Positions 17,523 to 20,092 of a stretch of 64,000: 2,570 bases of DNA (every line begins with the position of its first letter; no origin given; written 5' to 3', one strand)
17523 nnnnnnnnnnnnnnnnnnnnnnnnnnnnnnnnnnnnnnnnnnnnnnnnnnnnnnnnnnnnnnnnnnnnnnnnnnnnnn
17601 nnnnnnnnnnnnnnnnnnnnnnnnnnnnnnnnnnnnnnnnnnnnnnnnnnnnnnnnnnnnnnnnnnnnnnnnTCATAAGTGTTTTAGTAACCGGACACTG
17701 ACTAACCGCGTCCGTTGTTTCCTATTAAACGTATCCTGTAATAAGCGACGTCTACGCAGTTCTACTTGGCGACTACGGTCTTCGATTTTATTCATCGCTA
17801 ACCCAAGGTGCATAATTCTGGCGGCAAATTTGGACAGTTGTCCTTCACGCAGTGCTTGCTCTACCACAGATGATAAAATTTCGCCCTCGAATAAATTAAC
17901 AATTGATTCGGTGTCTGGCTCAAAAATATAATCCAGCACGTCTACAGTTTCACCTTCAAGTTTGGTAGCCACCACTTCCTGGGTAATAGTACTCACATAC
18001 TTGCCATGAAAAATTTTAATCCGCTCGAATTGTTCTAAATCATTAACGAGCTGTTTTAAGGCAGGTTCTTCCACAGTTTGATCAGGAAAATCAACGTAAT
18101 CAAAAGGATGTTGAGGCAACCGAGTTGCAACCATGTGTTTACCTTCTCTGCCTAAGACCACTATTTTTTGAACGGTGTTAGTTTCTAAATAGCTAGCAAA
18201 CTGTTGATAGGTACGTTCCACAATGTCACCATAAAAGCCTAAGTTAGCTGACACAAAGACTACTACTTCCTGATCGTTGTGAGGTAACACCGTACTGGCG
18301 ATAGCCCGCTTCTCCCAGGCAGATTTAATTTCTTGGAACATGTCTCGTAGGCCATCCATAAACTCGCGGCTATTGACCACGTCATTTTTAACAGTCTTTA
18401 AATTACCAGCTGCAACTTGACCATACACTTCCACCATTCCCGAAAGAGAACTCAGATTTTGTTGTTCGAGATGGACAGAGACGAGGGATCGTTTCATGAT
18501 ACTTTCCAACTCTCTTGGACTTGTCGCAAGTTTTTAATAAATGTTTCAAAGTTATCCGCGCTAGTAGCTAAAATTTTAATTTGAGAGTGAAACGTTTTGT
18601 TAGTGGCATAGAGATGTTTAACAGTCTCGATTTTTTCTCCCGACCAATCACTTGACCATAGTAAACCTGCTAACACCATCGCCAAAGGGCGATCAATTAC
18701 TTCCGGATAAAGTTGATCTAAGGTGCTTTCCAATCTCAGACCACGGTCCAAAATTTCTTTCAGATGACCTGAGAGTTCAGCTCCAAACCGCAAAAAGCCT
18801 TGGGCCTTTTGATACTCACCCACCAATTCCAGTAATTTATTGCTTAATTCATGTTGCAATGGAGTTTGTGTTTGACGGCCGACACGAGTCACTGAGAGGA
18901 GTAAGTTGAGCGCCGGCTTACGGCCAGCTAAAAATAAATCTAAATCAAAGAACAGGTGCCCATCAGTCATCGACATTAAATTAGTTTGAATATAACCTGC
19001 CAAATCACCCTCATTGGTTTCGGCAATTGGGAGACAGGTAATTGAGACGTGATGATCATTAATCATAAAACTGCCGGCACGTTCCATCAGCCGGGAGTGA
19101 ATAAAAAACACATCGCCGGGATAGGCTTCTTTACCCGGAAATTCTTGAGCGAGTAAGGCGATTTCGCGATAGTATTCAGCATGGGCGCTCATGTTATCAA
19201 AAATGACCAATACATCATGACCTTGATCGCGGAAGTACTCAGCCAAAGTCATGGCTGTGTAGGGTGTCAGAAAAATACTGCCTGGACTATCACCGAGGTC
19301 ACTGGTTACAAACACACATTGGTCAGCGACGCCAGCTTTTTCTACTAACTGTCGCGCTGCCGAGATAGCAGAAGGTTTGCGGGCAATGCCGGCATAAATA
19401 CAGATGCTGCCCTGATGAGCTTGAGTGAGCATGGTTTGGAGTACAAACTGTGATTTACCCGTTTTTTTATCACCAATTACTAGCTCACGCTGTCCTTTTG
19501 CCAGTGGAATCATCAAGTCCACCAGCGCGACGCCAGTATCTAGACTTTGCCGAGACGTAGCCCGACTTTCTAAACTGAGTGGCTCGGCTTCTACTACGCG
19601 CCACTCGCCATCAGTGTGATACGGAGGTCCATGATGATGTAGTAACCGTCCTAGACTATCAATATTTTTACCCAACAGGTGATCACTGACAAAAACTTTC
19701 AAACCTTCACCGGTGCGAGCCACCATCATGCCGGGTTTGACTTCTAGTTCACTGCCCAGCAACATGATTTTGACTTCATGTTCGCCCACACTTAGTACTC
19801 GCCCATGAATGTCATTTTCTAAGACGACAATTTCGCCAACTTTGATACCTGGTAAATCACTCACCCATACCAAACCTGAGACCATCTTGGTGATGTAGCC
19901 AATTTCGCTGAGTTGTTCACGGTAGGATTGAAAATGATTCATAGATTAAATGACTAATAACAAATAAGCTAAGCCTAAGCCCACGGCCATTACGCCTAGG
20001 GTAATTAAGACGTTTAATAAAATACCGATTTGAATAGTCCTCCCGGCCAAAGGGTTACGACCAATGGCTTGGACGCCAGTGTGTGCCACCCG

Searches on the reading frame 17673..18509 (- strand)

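Call 56: search_protein_families(library=pfam, proteins=[window:17673-18509:-], max_evalue=0.0001)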
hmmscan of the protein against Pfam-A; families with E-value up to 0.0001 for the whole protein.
window:17673-18509:- (278 aa): 1 family
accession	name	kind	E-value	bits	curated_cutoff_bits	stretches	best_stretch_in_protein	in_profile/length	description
PF00231.24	ATP-synt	-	1.6e-19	71.1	39.9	1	24-258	17-268/285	ATP synthase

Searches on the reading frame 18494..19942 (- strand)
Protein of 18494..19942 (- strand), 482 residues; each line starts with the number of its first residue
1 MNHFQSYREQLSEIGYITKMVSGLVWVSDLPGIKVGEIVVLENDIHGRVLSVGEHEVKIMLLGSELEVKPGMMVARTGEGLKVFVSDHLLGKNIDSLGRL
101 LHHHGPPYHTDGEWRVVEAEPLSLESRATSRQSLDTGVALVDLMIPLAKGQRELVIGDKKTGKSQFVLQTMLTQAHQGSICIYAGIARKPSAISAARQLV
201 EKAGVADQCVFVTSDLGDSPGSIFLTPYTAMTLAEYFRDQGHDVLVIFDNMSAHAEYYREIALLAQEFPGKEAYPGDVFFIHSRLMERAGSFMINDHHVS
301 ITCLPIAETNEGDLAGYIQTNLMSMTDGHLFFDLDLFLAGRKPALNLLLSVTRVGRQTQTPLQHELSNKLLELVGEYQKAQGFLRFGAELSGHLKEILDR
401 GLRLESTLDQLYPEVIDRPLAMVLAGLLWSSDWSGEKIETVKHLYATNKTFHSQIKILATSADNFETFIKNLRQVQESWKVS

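Call 56: search_protein_families(library=pfam, proteins=[window:18494-19942:-], max_evalue=0.0001)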
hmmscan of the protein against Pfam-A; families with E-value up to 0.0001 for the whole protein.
window:18494-19942:- (482 aa): 1 family
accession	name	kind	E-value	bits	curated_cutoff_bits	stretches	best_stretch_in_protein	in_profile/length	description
PF00006.31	ATP-synt_ab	-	3.2e-60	203.9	29.5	1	137-351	1-212/213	ATP synthase alpha/beta family, nucleotide-binding domain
